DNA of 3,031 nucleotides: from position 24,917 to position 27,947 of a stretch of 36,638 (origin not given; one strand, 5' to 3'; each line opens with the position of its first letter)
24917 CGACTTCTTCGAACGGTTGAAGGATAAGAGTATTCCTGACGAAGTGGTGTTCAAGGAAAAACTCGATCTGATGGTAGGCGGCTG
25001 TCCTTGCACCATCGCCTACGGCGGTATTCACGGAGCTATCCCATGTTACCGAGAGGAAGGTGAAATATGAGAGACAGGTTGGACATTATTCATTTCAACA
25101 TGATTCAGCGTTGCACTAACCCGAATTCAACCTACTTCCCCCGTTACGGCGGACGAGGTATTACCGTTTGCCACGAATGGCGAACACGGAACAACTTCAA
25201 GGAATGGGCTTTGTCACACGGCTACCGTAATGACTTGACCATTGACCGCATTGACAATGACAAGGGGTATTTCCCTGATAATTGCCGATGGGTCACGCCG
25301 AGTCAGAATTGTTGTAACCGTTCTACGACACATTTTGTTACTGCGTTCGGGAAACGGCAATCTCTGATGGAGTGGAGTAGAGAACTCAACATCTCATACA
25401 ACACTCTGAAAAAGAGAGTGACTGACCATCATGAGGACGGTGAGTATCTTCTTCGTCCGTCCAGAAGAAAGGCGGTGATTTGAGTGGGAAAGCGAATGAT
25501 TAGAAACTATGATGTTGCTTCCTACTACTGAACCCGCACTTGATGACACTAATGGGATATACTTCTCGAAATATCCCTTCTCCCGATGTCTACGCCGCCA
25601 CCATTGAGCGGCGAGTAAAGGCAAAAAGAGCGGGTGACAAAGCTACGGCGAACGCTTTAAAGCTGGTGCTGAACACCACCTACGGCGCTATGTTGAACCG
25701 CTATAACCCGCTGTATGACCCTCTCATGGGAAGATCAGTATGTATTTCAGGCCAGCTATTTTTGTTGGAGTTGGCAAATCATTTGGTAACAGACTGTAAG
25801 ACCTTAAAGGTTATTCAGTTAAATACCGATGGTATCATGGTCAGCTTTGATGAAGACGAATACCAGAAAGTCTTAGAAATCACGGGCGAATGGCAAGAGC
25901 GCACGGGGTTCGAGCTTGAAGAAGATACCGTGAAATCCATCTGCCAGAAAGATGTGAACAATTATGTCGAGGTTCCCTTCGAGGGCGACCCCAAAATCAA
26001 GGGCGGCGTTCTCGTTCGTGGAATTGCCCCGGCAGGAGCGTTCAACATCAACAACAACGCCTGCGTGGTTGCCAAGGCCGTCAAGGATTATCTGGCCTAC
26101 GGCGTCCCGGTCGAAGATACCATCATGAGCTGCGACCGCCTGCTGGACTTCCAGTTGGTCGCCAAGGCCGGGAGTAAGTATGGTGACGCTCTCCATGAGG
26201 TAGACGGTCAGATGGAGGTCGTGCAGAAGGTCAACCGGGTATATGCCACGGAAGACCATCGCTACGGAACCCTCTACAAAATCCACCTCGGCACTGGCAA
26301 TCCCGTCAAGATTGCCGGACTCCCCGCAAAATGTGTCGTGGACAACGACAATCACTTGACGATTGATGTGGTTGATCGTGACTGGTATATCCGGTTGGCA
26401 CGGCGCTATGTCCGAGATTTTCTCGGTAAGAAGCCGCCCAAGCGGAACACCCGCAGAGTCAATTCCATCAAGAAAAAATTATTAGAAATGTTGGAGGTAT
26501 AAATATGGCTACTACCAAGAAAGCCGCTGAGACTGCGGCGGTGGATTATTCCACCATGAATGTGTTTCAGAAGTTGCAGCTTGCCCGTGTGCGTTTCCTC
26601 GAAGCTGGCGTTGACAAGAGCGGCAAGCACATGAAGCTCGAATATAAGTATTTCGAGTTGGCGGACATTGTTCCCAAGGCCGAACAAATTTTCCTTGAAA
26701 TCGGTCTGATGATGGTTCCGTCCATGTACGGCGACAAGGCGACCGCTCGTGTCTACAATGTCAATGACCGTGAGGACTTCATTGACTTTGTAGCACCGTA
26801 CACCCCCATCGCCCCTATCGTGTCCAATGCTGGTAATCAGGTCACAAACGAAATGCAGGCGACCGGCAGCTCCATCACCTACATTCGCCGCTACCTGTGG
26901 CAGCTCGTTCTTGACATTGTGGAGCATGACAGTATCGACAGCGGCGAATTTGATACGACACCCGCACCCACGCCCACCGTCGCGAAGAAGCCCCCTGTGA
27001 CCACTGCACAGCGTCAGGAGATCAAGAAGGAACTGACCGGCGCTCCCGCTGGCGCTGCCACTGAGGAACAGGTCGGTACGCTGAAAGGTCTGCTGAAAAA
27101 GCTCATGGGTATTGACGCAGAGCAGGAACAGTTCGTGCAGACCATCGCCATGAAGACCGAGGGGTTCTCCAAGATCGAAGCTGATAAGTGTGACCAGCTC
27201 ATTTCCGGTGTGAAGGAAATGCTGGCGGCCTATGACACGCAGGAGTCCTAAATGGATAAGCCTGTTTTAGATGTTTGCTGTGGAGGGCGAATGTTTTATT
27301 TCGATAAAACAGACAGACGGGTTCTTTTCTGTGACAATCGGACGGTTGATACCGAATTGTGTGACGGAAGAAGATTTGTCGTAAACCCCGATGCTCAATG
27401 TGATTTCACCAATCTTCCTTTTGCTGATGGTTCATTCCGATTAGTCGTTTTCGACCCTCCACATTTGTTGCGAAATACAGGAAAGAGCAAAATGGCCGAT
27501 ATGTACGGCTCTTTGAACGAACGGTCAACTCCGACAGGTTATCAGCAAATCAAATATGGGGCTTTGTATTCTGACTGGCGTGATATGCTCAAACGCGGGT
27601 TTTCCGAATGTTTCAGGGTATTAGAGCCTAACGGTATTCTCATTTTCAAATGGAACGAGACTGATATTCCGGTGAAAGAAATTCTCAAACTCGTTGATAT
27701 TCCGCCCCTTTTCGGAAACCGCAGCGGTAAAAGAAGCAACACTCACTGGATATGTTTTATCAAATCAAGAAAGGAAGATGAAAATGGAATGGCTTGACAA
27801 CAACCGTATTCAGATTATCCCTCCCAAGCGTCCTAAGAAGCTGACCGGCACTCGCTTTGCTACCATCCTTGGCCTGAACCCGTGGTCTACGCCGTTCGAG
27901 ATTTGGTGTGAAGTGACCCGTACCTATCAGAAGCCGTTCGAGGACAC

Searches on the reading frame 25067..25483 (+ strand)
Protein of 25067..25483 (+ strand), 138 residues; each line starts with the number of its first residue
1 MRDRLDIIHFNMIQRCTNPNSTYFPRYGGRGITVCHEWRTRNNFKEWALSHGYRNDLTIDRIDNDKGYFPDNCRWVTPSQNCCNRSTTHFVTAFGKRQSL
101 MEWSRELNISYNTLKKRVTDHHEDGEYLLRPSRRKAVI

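Call 40: search_protein_families(library=pfam, proteins=[window:25067-25483:+], max_evalue=0.01)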
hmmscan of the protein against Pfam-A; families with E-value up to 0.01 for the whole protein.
window:25067-25483:+ (138 aa): 1 family
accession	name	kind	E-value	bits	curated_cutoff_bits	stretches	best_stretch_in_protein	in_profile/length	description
PF09862.15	DUF2089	-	0.006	16.7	33.4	0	99-117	18-36/47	Domain of unknown function (DUF2089)-HTH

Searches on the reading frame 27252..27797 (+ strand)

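Call 40: search_protein_families(library=pfam, proteins=[window:27252-27797:+], max_evalue=0.01)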
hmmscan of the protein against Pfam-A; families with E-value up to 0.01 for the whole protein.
window:27252-27797:+ (181 aa): 2 families
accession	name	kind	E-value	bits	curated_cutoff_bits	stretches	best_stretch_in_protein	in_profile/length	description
PF08241.18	Methyltransf_11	-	3.2e-05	24.9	21.2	0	111-132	74-95/95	Methyltransferase domain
PF13649.12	Methyltransf_25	-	0.00026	22.1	27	0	5-74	1-78/97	Methyltransferase domain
